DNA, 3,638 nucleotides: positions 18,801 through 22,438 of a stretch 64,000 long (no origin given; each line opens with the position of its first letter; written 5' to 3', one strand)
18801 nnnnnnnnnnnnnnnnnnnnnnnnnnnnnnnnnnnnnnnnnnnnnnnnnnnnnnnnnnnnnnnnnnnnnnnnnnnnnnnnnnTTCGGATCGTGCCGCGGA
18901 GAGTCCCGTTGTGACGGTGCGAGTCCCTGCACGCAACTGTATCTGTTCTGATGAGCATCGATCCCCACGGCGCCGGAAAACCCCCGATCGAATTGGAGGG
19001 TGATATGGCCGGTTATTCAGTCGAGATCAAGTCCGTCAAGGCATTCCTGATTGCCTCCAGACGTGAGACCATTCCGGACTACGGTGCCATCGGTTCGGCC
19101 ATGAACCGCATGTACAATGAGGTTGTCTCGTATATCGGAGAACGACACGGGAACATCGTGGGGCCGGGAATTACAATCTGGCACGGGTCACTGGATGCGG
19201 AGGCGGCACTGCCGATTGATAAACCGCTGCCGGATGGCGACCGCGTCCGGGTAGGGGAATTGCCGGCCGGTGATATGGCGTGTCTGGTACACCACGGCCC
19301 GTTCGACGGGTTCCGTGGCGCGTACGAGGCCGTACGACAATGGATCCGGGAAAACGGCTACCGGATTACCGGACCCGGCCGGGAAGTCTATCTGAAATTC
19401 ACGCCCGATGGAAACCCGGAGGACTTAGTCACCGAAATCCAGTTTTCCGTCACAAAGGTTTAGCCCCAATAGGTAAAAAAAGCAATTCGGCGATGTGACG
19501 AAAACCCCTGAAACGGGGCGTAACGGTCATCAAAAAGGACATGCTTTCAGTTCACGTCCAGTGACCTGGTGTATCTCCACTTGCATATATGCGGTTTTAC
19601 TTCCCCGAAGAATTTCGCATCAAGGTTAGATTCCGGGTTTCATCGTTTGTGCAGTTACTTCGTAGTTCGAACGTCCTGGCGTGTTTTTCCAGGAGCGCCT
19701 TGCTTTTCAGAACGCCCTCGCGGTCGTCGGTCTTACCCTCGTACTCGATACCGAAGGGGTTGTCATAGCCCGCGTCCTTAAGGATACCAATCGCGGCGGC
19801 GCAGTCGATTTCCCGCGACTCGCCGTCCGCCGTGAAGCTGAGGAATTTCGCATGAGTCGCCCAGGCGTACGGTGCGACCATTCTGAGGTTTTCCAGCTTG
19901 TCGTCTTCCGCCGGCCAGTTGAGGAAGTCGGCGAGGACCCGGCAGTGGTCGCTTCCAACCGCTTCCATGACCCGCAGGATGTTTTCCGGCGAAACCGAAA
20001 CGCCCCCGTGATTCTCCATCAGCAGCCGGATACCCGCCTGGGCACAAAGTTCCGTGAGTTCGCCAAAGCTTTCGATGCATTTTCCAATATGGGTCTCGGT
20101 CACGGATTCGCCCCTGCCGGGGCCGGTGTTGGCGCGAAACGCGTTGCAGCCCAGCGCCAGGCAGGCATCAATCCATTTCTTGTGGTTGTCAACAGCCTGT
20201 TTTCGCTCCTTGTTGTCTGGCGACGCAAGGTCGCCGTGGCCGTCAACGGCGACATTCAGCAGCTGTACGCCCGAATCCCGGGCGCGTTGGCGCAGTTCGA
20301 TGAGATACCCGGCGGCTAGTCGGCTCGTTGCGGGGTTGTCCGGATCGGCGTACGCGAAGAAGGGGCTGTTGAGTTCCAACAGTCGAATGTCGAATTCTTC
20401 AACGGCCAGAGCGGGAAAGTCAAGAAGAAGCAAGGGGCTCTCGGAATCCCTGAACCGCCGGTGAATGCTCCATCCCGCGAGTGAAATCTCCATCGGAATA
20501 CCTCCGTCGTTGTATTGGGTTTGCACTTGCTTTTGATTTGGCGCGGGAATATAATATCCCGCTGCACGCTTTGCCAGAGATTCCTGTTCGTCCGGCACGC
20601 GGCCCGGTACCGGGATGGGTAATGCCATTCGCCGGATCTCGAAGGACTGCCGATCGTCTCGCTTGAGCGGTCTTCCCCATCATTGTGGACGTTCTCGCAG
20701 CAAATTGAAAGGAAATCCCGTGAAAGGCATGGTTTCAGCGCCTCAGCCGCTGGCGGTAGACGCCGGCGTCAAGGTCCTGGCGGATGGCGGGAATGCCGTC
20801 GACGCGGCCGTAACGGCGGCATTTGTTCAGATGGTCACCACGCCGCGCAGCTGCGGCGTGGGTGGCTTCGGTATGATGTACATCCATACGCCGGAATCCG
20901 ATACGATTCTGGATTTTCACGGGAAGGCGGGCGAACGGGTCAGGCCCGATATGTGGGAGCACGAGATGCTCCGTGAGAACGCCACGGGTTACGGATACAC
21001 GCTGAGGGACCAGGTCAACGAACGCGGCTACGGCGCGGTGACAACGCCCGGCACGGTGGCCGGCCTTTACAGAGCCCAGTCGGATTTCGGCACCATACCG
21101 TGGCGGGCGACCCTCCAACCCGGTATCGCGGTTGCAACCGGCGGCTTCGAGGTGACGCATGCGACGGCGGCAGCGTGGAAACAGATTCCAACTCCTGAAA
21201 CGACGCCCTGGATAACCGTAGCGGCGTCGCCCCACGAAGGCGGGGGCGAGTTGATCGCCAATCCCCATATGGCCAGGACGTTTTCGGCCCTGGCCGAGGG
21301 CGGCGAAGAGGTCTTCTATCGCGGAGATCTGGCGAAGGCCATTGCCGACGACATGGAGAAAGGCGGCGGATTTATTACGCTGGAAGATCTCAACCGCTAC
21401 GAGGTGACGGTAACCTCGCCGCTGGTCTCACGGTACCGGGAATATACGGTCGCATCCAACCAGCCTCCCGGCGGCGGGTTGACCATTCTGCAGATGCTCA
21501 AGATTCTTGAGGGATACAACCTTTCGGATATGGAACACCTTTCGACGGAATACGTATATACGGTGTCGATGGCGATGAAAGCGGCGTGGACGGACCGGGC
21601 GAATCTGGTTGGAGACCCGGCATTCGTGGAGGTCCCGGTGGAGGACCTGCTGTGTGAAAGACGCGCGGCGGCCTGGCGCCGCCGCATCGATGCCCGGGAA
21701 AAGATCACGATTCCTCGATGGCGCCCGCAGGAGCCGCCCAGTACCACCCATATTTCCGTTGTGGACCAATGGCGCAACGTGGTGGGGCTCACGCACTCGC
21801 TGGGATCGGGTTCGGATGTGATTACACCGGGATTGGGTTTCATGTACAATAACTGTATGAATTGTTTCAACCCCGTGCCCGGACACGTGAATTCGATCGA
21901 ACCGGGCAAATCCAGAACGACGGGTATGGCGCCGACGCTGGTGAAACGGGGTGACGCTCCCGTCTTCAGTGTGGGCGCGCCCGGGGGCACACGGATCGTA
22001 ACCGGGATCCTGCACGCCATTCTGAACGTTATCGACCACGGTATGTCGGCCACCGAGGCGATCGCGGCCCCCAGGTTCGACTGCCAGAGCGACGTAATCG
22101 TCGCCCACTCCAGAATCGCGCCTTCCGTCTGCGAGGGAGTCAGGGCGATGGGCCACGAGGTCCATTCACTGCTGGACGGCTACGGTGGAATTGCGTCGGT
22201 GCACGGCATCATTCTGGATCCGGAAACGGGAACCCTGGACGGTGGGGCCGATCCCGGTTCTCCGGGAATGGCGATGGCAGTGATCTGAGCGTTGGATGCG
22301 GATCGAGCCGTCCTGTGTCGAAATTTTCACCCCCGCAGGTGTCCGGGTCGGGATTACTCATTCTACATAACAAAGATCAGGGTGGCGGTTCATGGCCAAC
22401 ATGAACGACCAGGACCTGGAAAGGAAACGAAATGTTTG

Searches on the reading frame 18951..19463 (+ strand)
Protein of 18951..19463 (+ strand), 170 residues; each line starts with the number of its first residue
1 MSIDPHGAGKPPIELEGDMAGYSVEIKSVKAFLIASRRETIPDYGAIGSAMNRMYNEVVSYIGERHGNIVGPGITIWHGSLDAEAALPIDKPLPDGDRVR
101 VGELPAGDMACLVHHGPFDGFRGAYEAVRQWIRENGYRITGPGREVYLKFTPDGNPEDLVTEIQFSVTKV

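Call 15: search_protein_families(library=pfam, proteins=[window:18951-19463:+])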
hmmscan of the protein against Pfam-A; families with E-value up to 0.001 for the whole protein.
window:18951-19463:+ (170 aa): 1 family
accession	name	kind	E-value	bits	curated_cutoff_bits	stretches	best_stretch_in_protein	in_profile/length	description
PF06445.20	GyrI-like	-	2.8e-17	63.9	26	1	24-167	3-154/155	GyrI-like small molecule binding domain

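Call 30: find_encoding_contigs(protein=window:18951-19463:+, flank=3000, max_places=10)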
Protein window:18951-19463:+ (170 aa): no gene with exactly this product is on record in the collection.

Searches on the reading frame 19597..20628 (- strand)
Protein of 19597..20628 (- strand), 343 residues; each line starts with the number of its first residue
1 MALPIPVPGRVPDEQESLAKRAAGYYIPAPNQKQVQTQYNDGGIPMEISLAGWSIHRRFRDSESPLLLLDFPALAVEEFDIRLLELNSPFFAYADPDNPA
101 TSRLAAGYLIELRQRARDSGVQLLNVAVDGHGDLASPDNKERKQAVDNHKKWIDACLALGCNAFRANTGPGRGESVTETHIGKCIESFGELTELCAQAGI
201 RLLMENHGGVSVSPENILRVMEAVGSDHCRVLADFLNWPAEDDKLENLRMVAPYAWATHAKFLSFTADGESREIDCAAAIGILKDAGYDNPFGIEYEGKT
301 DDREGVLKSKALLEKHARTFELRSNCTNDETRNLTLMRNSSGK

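Call 15: search_protein_families(library=pfam, proteins=[window:19597-20628:-])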
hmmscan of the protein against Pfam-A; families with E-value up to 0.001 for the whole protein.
window:19597-20628:- (343 aa): 1 family
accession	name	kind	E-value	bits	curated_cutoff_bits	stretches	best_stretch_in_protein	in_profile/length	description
PF01261.30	AP_endonuc_2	-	3.9e-28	99.2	31.1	1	100-313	21-246/249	Xylose isomerase-like TIM barrel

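Call 31: find_homologous_proteins(query=window:19597-20628:-)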
Query window:19597-20628:- (343 aa): 182 proteins with E <= 0.001 among 6644 candidates; the best 120 are listed.
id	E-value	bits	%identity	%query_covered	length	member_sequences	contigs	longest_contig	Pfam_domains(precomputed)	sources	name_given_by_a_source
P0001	6.3e-199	678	100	87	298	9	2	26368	PF01261.31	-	-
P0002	1.8e-181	621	86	92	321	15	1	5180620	PF01261.31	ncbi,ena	-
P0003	6.0e-159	547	88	79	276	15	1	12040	PF01261.31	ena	-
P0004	9.7e-159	546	87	80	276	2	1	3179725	PF01261.31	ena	-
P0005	3.0e-154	531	85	79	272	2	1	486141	PF01261.31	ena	-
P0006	1.8e-152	525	85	79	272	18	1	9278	PF01261.31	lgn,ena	-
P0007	8.6e-151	520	84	79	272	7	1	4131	PF01261.31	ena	-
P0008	1.4e-149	516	83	79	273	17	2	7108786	PF01261.31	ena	-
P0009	3.2e-135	469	77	79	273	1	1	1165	PF01261.31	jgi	jgi:sugar phosphate isomerase/epimerase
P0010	7.2e-133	461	75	79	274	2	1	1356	PF01261.31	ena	-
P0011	2.8e-132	459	74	79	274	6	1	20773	PF01261.31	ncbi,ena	-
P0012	1.4e-129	450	70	83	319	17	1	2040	PF01261.31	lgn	-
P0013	2.1e-129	450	72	79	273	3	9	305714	PF01261.31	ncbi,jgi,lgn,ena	-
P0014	2.3e-128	446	72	79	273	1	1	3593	PF01261.31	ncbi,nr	ncbi:MAG: sugar phosphate isomerase/epimerase [bacterium]|nr:sugar phosphate isomerase/epimerase [ba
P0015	1.2e-127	444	72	79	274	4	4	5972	PF01261.31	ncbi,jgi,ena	jgi:sugar phosphate isomerase/epimerase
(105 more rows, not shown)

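Call 33: find_encoding_contigs(protein=P0002, flank=3000, max_places=3)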
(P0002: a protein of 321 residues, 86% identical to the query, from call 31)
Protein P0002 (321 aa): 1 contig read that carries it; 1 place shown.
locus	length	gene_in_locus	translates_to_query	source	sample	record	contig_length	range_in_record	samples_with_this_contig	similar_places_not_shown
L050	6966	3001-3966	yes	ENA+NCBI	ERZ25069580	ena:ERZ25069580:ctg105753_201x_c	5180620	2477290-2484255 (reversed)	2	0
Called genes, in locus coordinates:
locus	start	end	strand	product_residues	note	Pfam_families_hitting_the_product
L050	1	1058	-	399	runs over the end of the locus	PF00155:Aminotran_1_2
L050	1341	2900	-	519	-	PF01019:G_glu_transpept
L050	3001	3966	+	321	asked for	PF01261:AP_endonuc_2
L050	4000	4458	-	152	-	PF06445:GyrI-like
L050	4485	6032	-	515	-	-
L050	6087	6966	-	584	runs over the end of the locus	-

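Call 34: find_encoding_contigs(protein=P0001, flank=3000, max_places=5)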
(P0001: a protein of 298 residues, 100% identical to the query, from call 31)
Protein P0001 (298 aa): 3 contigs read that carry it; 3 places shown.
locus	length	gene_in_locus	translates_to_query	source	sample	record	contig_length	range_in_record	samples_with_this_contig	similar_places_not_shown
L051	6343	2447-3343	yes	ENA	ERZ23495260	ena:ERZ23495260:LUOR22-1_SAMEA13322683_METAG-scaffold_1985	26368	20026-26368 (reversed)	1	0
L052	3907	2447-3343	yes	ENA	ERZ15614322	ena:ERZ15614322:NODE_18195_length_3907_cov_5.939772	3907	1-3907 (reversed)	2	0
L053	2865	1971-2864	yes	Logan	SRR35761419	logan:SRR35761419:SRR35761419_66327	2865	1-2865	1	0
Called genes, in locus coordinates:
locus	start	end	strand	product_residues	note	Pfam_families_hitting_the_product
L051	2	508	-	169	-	?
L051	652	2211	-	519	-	PF01019:G_glu_transpept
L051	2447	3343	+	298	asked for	PF01261:AP_endonuc_2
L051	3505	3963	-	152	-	PF06445:GyrI-like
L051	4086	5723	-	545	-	-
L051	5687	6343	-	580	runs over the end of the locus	-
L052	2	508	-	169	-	?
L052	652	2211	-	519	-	PF01019:G_glu_transpept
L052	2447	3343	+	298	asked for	PF01261:AP_endonuc_2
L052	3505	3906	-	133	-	?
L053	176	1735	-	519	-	PF01019:G_glu_transpept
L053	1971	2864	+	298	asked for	PF01261:AP_endonuc_2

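Call 35: find_encoding_contigs(protein=P0004, flank=3000, max_places=3)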
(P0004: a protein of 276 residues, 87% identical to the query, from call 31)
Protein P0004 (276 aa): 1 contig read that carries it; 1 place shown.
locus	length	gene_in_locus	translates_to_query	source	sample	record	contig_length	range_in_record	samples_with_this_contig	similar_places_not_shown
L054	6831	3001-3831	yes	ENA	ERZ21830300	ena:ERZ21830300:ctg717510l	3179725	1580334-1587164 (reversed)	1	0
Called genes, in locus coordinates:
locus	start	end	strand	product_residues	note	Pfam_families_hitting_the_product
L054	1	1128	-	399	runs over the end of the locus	PF00155:Aminotran_1_2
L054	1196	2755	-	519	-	PF01019:G_glu_transpept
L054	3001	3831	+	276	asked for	PF01261:AP_endonuc_2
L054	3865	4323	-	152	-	PF06445:GyrI-like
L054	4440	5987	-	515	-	-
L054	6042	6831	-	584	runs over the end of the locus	-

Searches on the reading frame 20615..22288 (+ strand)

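Call 15: search_protein_families(library=pfam, proteins=[window:20615-22288:+])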
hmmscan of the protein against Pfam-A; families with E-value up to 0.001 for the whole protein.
window:20615-22288:+ (557 aa): 1 family
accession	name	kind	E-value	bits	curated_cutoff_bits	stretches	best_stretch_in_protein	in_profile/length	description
PF01019.26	G_glu_transpept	-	3.1e-117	392.9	27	1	53-549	2-510/512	Gamma-glutamyltranspeptidase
